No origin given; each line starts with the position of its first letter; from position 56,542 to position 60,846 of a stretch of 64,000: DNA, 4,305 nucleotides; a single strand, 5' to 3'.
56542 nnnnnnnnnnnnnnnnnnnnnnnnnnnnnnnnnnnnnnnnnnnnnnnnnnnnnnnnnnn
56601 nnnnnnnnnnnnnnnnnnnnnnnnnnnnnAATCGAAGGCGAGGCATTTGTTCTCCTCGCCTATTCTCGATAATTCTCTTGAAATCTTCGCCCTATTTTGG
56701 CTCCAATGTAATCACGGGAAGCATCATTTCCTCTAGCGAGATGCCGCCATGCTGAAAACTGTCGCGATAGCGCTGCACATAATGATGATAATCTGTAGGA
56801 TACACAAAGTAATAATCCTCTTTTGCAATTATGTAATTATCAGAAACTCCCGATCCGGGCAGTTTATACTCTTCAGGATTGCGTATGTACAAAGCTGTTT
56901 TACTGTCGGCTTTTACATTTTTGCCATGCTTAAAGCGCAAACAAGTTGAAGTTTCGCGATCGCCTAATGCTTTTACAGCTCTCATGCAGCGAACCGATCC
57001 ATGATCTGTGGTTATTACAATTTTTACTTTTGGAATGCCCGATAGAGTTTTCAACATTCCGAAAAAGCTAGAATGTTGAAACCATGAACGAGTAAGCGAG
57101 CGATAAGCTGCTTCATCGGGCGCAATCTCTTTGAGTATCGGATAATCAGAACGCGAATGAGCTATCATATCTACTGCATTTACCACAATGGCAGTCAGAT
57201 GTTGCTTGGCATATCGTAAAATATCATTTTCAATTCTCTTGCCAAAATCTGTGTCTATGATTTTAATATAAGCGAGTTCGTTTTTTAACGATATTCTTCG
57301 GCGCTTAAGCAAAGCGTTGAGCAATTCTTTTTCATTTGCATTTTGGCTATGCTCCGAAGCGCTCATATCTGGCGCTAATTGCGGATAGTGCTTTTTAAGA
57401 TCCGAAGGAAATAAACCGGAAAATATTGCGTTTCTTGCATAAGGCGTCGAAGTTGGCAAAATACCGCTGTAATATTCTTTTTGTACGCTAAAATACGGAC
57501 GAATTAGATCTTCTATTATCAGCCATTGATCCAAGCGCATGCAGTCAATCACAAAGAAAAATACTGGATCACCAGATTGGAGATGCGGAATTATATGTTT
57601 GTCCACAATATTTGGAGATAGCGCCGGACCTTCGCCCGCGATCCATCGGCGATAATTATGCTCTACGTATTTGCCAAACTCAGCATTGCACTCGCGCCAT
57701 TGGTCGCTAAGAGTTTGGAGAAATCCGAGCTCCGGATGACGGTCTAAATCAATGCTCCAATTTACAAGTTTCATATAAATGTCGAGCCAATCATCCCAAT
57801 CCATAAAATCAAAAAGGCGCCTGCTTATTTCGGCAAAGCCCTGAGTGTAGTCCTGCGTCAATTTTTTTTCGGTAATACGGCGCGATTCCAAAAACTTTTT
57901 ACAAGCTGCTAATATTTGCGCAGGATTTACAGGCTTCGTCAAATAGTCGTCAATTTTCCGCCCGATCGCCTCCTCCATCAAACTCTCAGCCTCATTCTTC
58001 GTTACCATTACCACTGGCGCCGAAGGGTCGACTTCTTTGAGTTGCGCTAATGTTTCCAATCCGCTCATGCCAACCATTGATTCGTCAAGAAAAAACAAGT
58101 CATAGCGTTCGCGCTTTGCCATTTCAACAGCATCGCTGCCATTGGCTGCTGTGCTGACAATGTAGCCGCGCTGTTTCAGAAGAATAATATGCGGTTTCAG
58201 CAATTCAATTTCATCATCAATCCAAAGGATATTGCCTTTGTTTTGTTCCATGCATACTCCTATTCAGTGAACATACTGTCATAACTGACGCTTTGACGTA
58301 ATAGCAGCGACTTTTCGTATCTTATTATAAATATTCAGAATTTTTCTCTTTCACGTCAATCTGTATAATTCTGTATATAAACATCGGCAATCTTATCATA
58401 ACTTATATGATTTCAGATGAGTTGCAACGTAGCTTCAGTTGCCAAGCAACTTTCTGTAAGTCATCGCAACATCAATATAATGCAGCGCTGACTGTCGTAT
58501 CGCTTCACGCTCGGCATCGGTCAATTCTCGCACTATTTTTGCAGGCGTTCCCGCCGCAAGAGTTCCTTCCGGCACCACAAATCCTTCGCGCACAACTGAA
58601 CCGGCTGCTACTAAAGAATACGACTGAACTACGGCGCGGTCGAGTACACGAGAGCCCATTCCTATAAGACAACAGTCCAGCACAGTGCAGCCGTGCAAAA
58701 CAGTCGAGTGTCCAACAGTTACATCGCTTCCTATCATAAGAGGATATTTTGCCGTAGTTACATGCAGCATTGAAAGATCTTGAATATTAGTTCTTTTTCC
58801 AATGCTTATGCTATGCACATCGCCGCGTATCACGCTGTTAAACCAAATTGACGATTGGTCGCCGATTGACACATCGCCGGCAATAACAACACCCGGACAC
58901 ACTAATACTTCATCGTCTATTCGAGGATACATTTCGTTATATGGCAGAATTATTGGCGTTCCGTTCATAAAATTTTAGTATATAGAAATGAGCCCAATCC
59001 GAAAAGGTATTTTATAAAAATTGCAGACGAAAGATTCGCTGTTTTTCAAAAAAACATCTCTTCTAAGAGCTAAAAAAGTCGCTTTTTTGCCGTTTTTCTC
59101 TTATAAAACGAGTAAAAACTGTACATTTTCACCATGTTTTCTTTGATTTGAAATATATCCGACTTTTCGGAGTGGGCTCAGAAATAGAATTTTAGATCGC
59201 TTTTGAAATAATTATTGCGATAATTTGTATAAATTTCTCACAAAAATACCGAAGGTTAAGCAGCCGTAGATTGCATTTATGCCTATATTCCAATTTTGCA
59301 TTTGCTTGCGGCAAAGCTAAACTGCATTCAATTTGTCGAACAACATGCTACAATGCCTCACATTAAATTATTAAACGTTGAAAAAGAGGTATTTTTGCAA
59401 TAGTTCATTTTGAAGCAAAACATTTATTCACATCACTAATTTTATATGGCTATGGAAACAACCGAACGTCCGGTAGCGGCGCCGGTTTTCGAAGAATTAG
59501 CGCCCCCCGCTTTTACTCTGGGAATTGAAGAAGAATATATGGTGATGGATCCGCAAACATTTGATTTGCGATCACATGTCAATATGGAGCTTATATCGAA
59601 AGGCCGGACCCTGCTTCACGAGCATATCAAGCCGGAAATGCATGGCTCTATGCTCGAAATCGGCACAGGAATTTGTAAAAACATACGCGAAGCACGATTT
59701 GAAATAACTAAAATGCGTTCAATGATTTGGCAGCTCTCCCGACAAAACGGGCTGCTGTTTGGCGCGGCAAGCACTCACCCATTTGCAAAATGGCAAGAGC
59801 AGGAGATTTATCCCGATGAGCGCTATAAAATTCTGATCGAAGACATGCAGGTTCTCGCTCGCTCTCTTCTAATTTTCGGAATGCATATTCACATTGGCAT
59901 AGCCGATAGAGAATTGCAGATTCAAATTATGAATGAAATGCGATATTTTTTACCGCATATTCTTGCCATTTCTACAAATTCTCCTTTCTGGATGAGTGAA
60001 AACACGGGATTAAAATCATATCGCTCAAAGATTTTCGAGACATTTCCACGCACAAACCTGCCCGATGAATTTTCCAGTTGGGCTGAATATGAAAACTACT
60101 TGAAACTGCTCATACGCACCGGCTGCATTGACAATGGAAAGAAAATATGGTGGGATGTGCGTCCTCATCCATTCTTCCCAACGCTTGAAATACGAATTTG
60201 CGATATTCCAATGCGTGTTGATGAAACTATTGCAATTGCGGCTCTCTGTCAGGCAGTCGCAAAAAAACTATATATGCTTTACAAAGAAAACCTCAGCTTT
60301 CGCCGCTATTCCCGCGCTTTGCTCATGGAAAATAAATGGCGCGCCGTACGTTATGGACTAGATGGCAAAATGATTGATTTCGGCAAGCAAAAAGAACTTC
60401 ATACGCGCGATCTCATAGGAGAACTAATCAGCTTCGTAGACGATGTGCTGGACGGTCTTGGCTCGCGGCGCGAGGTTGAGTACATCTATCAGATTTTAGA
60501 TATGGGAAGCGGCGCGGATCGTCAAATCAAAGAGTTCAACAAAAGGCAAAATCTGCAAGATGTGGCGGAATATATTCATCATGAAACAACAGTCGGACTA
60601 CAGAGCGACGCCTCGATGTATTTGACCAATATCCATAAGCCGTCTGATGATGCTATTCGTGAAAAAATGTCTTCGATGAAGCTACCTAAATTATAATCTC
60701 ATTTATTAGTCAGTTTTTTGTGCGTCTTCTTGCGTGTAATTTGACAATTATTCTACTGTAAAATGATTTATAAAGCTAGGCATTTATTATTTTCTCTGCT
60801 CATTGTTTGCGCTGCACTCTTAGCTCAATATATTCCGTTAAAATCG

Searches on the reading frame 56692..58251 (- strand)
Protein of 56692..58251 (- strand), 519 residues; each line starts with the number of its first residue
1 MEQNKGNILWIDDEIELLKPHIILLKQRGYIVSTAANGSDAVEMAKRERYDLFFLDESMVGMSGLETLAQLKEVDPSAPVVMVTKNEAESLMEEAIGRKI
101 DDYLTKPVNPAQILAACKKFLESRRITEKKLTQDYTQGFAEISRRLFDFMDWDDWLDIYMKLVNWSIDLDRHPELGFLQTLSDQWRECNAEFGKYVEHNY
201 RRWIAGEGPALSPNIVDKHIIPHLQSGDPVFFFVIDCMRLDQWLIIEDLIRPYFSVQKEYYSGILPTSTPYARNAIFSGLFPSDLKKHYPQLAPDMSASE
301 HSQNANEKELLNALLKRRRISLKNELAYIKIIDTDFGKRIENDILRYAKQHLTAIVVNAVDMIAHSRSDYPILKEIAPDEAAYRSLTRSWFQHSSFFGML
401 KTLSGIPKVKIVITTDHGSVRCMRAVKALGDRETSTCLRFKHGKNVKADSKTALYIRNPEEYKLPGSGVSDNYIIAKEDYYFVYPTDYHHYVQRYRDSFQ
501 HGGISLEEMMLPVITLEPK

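Call 35: search_protein_families(library=pfam, proteins=[window:56692-58251:-], max_evalue=0.001)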
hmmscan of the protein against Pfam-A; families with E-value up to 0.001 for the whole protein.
window:56692-58251:- (519 aa): 2 families
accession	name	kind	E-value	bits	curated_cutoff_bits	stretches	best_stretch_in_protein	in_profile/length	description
PF00072.30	Response_reg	-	6.7e-25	87.8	30.2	1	8-117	1-110/111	Response regulator receiver domain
PF08665.17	PglZ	-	2e-17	64.2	25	1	230-425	3-178/179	PglZ domain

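Call 40: search_protein_families(library=ncbifam, proteins=[window:56692-58251:-], max_evalue=0.001)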
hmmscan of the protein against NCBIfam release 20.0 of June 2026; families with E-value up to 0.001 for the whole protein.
window:56692-58251:- (519 aa): 90 families (the best 25 are shown)
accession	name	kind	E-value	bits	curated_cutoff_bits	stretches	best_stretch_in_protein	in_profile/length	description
NF052313.1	T9SS_RR_PorX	equivalog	7.6e-206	684.8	300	1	7-519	2-513/513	T9SS response regulator signal transducer PorX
NF033449.0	BREX_PglZ_3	exception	8.8e-25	87.1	250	1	147-516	300-641/642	BREX-3 system phosphatase PglZ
NF047793.1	ResRegPgtA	equivalog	4.4e-19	68.6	650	1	1-127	1-127/414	two-component system response regulator PgtA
NF007935.0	PRK10651.1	equivalog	1.3e-16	60.4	250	1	2-133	3-136/216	two-component system response regulator NarL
NF007005.1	PRK09468.1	equivalog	9.5e-15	54.7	331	1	5-124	3-122/237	osmolarity response regulator transcription factor OmpR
NF041367.1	CheY_Halo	equivalog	9.9e-15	54.9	200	1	24-118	17-111/114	chemotaxis protein CheY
NF053854.1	RespRegPhoBBctds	equivalog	1e-13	51.2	270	1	8-130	1-124/225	two-component system response regulator PhoB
NF008318.0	PRK11107.1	equivalog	1e-13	50.3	890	1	7-139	669-803/920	two-component sensor histidine kinase BarA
NF011695.0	PRK15115.1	equivalog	1.5e-13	50.4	763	1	2-125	3-126/445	two-component system response regulator GlrR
NF053512.1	nitric_RR_NosR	exception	1.9e-13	50.2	400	1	8-130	1-124/422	response regulator c-di-GMP phosphodiesterase, NosR family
NF007689.0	PRK10365.1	equivalog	1.9e-13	50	760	1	1-130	1-130/441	sigma-54-dependent response regulator transcription factor ZraR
NF007135.0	PRK09581.1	equivalog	2.1e-13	49.9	474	1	8-124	5-123/457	PleD family two-component system response regulator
NF040689.1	MtrAB_MtrA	equivalog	4.8e-13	49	300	1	8-125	1-117/219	MtrAB system response regulator MtrA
NF041734.1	resp_reg_RppA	equivalog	5.1e-13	48.9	250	1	8-120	3-117/229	two-component system response regulator RppA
TIGR01387.1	cztR_silR_copR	subfamily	5.3e-13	49.1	279.2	1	25-129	18-122/218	heavy metal response regulator transcription factor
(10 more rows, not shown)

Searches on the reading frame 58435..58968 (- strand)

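Call 35: search_protein_families(library=pfam, proteins=[window:58435-58968:-], max_evalue=0.001)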
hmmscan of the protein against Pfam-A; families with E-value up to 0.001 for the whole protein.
window:58435-58968:- (177 aa): 3 families
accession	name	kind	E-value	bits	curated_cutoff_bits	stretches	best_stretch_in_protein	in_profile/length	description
PF00132.30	Hexapep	-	3.2e-15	55.5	27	1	15-49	2-36/36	Bacterial transferase hexapeptide (six repeats)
PF25084.1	LbH_EIF2B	-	1.1e-06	29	54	1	53-133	21-100/105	EIF2B subunit epsilon LbH domain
PF21711.3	DCTN5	-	0.00025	21.2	40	1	39-161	40-169/182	Dynactin subunit 5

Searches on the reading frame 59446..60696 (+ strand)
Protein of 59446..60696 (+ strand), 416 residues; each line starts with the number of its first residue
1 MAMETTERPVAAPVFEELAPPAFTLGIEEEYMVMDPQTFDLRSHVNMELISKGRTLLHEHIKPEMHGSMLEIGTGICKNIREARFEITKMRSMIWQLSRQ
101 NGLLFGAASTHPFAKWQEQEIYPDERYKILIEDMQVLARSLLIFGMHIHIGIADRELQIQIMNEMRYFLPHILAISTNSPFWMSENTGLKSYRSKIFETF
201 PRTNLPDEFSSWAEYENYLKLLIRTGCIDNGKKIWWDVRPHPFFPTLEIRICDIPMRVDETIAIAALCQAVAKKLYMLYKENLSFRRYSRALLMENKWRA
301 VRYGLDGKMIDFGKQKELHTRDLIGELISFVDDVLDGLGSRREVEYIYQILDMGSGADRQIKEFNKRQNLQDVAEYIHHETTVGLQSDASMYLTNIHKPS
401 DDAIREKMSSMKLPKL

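Call 35: search_protein_families(library=pfam, proteins=[window:59446-60696:+], max_evalue=0.001)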
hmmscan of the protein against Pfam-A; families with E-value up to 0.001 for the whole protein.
window:59446-60696:+ (416 aa): 1 family
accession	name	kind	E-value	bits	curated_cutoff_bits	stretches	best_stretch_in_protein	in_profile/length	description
PF04107.18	GCS2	-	8.6e-62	209.6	21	1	25-305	1-291/291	Glutamate-cysteine ligase family 2(GCS2)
